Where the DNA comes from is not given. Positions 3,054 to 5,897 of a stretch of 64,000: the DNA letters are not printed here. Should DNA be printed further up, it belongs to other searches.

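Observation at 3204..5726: Omp85-family barrel with POTRA domain and a poly-glycine stretch in its N-terminal extension, the configuration of plastid Toc75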

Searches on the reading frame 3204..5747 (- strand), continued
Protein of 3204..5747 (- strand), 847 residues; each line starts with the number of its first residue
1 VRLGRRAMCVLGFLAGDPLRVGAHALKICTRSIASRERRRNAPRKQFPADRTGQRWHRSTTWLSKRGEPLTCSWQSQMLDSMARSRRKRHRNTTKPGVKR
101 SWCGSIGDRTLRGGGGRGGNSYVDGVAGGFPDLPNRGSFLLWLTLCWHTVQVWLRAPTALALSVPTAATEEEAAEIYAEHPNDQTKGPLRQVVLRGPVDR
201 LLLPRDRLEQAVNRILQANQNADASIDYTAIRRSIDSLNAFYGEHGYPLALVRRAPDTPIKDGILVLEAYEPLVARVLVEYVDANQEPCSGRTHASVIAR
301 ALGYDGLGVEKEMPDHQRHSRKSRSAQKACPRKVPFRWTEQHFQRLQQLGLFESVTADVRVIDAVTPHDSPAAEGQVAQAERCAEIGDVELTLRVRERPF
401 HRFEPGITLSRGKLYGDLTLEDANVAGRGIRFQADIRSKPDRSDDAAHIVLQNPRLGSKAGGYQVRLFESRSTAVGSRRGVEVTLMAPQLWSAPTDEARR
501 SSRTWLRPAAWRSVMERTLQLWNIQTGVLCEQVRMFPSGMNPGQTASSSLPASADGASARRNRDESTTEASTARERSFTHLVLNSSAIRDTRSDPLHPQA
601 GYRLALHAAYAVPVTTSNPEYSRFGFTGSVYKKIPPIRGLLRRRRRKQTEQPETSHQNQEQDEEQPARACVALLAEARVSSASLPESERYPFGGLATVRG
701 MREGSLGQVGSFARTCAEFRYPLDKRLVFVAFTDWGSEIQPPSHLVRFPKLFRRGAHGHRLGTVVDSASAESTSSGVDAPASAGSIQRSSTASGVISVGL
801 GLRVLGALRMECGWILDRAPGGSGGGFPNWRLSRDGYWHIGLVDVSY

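Call 50: find_homologous_proteins(query=P0083, max_evalue=1e-10)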
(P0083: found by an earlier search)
Query P0083 (599 aa): 79 proteins with E <= 1e-10 among 8000 candidates.
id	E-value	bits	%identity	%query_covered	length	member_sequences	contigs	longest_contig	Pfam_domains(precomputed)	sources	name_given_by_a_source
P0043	0.0e+0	1079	96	87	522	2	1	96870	PF07244.21,PF01103.30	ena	-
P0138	3.1e-278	943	81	91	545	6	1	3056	PF07244.21,PF01103.30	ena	-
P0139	1.2e-202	693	58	96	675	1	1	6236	PF08479.17,PF07244.21,PF01103.30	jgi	jgi:outer membrane protein insertion porin family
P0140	1.0e-201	690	58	96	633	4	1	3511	PF08479.17,PF07244.21,PF01103.30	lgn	-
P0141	8.1e-197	674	57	95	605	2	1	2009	PF08479.17,PF07244.21,PF01103.30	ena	-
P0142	6.2e-190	651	76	69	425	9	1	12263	PF01103.30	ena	-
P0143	2.2e-181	623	53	96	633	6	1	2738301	PF25282.1,PF07244.21,PF01103.30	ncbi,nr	ncbi:Outer envelope protein 80, chloroplastic [Coccomyxa sp. Obi]|nr:Outer envelope protein 80, chlo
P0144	5.6e-177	608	52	96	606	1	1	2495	PF07244.21,PF01103.30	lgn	-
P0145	2.6e-171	590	49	99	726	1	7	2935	PF25282.1,PF07244.21,PF01103.30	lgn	-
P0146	3.8e-168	579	49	96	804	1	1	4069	PF07244.21,PF01103.30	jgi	jgi:outer membrane protein insertion porin family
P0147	1.1e-167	577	51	98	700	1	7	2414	PF07244.21,PF01103.30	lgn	-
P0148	6.2e-166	572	48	96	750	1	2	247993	PF25282.1,PF07244.21,PF01103.30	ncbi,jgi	jgi:outer membrane protein insertion porin family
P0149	8.2e-166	571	48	96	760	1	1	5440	PF25282.1,PF07244.21,PF01103.30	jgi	jgi:outer membrane protein insertion porin family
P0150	4.2e-165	569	48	96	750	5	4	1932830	PF07244.21,PF01103.30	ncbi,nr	ncbi:hypothetical protein Ndes2526B_g04666 [Nannochloris sp. 'desiccata']|nr:hypothetical protein KS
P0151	6.0e-165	569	49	96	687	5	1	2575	PF25282.1,PF07244.21,PF01103.30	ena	-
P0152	8.0e-165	568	48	96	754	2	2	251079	PF07244.21,PF01103.30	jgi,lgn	-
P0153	2.3e-164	567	49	96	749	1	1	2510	PF07244.21,PF01103.30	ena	-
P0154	8.7e-163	561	49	96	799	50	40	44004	PF25282.1,PF07244.21,PF01103.30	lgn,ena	-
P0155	5.1e-161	556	50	96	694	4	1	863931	PF07244.21,PF01103.30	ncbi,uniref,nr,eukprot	ncbi:hypothetical protein APUTEX25_000222 [Auxenochlorella protothecoides]|uniref:Outer envelope pro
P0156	2.0e-160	554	47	98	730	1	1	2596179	PF07244.21,PF01103.30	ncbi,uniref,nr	ncbi:hypothetical protein D9Q98_005692 [Chlorella vulgaris]|uniref:Uncharacterized protein n=1 Tax=C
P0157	1.1e-159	551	47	99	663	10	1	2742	PF07244.21,PF01103.30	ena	-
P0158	1.4e-159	551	47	96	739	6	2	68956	PF25282.1,PF07244.21,PF01103.30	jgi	jgi:outer membrane protein insertion porin family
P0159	1.5e-159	551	46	100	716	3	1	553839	PF07244.21,PF01103.30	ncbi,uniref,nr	ncbi:hypothetical protein COHA_003245 [Chlorella ohadii]|uniref:Uncharacterized protein n=1 Tax=Chlo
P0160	1.7e-159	551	47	99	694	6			PF07244.21,PF01103.30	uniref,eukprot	uniref:Bacterial surface antigen (D15) domain-containing protein n=1 Tax=Tetradesmus obliquus TaxID=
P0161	4.3e-159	549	47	99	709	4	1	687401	PF07244.21,PF01103.30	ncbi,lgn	ncbi:hypothetical protein ABBQ38_001612 [Trebouxia sp. C0009 RCD-2024]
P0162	2.4e-158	547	47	95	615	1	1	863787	PF07244.21,PF01103.30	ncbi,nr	ncbi:surface antigen-domain-containing protein [Scenedesmus sp. NREL 46B-D3]|nr:surface antigen-doma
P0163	1.2e-157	544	48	95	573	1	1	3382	PF07244.21,PF01103.30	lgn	-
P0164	2.4e-156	540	47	98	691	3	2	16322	PF08479.17,PF07244.21,PF01103.30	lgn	-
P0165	2.9e-154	533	47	96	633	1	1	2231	PF07244.21,PF01103.30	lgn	-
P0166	2.9e-154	533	47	96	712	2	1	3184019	PF07244.21,PF01103.30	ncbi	ncbi:TPA: hypothetical protein ACH3X3_000916 [Trebouxia sp. C0006]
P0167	1.2e-153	531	47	98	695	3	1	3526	PF07244.21,PF01103.30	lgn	-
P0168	1.6e-153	531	48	96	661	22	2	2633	PF07244.21,PF01103.30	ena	-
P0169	4.9e-152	526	47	95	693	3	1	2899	PF25282.1,PF07244.21,PF01103.30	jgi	-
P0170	6.2e-152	526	45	96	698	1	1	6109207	PF07244.21,PF01103.30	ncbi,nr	ncbi:hypothetical protein BSKO_09318 [Bryopsis sp. KO-2023]|nr:hypothetical protein BSKO_09318 [Bryo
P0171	1.9e-149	517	47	91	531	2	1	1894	PF07244.21,PF01103.30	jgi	-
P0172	2.3e-149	517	45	95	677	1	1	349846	PF07244.21,PF03865.20,PF01103.30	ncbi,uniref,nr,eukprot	ncbi:hypothetical protein CEUSTIGMA_g8778.t1 [Chlamydomonas eustigma]|uniref:Uncharacterized protein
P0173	4.7e-149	516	48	91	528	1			PF07244.21,PF01103.30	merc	-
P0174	1.4e-148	514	44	99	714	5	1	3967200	PF08479.17,PF07244.21,PF01103.30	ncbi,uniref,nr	ncbi:hypothetical protein SELMODRAFT_84522 [Selaginella moellendorffii]|uniref:Bacterial surface ant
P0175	1.7e-148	514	59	70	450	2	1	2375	PF01103.30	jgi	jgi:outer membrane protein insertion porin family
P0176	2.6e-148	514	46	95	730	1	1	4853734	PF07244.21,PF01103.30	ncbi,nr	ncbi:OEP80 [Scenedesmus sp. PABB004]|nr:OEP80 [Scenedesmus sp. PABB004]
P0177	5.7e-146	506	45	95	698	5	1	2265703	PF07244.21,PF01103.30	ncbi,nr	ncbi:unnamed protein product [Closterium sp. NIES-65]|nr:unnamed protein product [Closterium sp. NIE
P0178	1.2e-145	505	45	95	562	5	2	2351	PF07244.21,PF01103.30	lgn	-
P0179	5.3e-145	503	45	95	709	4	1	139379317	PF07244.21,PF01103.30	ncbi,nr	ncbi:hypothetical protein GOP47_0028262 [Adiantum capillus-veneris]|nr:hypothetical protein GOP47_00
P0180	1.9e-143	497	46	99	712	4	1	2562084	PF07244.21,PF01103.30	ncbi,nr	ncbi:hypothetical protein PLESTF_000114600 [Pleodorina starrii]|nr:hypothetical protein PLESTF_00011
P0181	2.3e-143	497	45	96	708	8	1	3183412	PF07244.21,PF01103.30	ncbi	ncbi:MAG: Outer envelope of 80 kDa isoform 2, partial [Trebouxia sp. A1-2]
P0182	1.1e-142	495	47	92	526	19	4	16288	PF07244.21,PF01103.30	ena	-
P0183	2.3e-142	494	44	95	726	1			PF07244.21,PF01103.30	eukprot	eukprot:c27360_g1_i1 orf=78-2258(+)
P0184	3.4e-142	493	48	92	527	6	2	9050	PF07244.21,PF01103.30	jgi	-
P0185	4.3e-142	493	44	95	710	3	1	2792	PF07244.21,PF01103.30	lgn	-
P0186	4.0e-141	490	47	95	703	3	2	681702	PF07244.21,PF01103.30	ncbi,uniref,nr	ncbi:hypothetical protein Vretimale_18825 [Volvox reticuliferus]|uniref:Bacterial surface antigen (D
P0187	4.1e-141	490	46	98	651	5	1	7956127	PF07244.21,PF01103.30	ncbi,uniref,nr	ncbi:hypothetical protein CHLRE_09g388097v5 [Chlamydomonas reinhardtii]|uniref:Bacterial surface ant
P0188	3.9e-140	487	44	95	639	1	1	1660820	PF07244.21,PF01103.30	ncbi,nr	ncbi:unnamed protein product [Closterium sp. Naga37s-1]|nr:unnamed protein product [Closterium sp. N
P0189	4.5e-140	486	45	95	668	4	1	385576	PF07244.21,PF01103.30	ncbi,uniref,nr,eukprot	ncbi:surface antigen-domain-containing protein [Dunaliella salina]|uniref:Surface antigen-domain-con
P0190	4.2e-138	480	43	96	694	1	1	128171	PF25282.1,PF07244.21,PF01103.30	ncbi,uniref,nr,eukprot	ncbi:unnamed protein product [Ostreobium quekettii]|uniref:POTRA domain-containing protein n=1 Tax=O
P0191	5.5e-138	479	46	98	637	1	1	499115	PF07244.21,PF01103.30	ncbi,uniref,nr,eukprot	ncbi:hypothetical protein HYH03_014166 [Edaphochlamys debaryana]|uniref:Bacterial surface antigen (D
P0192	1.7e-137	478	44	95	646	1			PF07244.21,PF01103.30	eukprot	eukprot:SM000066S20444 [mRNA] locus=s66:292568:297919:- [translate_table: standard]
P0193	4.8e-135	470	44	95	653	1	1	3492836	PF07244.21,PF01103.30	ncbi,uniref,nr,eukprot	ncbi:hypothetical protein GPECTOR_5g414 [Gonium pectorale]|uniref:Uncharacterized protein n=1 Tax=Go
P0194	8.9e-134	466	41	95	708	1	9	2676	PF07244.21,PF01103.30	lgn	-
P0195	2.2e-130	454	46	83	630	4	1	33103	PF25282.1,PF07244.21,PF01103.30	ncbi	ncbi:hypothetical protein WJX84_004133, partial [Apatococcus fuscideae]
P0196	2.0e-129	451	42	95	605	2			PF07244.21,PF01103.30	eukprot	eukprot:SM000046S16392 [mRNA] locus=s46:379658:384877:- [translate_table: standard]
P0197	3.2e-128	447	47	90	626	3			PF07244.21,PF01103.30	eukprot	eukprot:jgi/Tetstr1/423333/TSEL_014031.t1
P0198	1.3e-114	402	48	48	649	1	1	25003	PF07244.21,PF01103.30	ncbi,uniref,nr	ncbi:Outer envelope protein 80, chloroplastic [Cymbomonas tetramitiformis]|uniref:Outer envelope pro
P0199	1.5e-114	402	44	79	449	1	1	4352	PF07244.21,PF01103.30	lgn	-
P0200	3.5e-113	398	40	95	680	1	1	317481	PF07244.21,PF01103.30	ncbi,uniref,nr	ncbi:outer envelope protein 80 chloroplastic [Phtheirospermum japonicum]|uniref:Outer envelope prote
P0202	3.7e-102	361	39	84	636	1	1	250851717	PF07244.21,PF01103.30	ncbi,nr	ncbi:Outer envelope protein 80, chloroplastic [Capsicum chinense]|nr:Outer envelope protein 80, chlo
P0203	8.1e-102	360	39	84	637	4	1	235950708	PF07244.21,PF01103.30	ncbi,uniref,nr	ncbi:outer envelope protein 80, chloroplastic isoform X2 [Capsicum annuum]|uniref:outer envelope pro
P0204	1.8e-100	356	46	67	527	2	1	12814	PF25282.1,PF07244.21,PF01103.30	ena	-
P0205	3.1e-95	338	46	67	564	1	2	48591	PF07244.21,PF01103.30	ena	-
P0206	5.4e-93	331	44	67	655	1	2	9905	PF25282.1,PF07244.21,PF01103.30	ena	-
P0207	1.2e-87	313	53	51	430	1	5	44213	PF07244.21,PF01103.30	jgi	jgi:outer membrane protein insertion porin family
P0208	5.2e-85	305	52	50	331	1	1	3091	PF08479.17,PF07244.21,PF01103.30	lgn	-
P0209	1.1e-84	303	50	50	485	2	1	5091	PF25282.1,PF07244.21,PF01103.30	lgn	-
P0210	4.1e-70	255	45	50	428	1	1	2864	PF25282.1,PF07244.21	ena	-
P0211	1.6e-50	191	81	15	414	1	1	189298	PF01103.30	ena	-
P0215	3.1e-31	127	61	11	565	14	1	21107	PF25282.1,PF07244.21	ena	-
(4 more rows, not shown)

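Call 85: search_solved_structures(query=A4, max_evalue=10)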
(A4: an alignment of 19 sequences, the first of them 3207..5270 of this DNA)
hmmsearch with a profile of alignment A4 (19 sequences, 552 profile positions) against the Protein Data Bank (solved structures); distinct sequences matched with E-value up to 10: 67 (the best 60 are shown).
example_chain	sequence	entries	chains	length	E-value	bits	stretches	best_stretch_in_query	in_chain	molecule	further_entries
9ccg_A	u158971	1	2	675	1.6e-38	135.8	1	51-525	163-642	POTRA domain-containing protein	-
2x8x_X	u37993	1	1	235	5.6e-25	91.1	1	57-215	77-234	TLR1789 PROTEIN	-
8xnb_A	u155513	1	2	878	8.7e-24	87.2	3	50-522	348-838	Outer membrane protein assembly factor BamA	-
7vcf_B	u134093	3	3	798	5.2e-22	81.3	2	390-535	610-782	Toc75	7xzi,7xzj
4k3b_A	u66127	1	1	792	1.6e-18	69.8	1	66-462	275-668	Outer membrane protein assembly factor BamA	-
9cmw_A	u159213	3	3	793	1.6e-18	69.8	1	66-462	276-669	Outer membrane protein assembly factor BamA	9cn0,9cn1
3mc8_A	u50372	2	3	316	5.2e-17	64.8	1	58-216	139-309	Alr2269 protein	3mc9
5ljo_A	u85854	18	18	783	5.2e-15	58.2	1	179-462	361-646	Outer membrane protein assembly factor BamA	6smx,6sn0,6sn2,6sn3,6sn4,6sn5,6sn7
8sqa_A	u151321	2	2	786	5.3e-15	58.2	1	179-462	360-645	Outer membrane protein assembly factor BamA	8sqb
7nri_A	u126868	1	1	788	5.3e-15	58.2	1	179-462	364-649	Outer membrane protein assembly factor BamA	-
8spr_A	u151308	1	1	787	5.3e-15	58.2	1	179-462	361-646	Outer membrane protein assembly factor BamA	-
5ayw_A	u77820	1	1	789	5.4e-15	58.2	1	179-462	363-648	Outer membrane protein assembly factor BamA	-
28jl_A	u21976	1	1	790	5.4e-15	58.2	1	179-462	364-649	Outer membrane protein assembly factor BamA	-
28jr_A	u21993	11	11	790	5.4e-15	58.2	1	179-462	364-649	Outer membrane protein assembly factor BamA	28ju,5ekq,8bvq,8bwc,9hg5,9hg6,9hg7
28jq_A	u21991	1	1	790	5.6e-15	58.1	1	179-462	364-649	Outer membrane protein assembly factor BamA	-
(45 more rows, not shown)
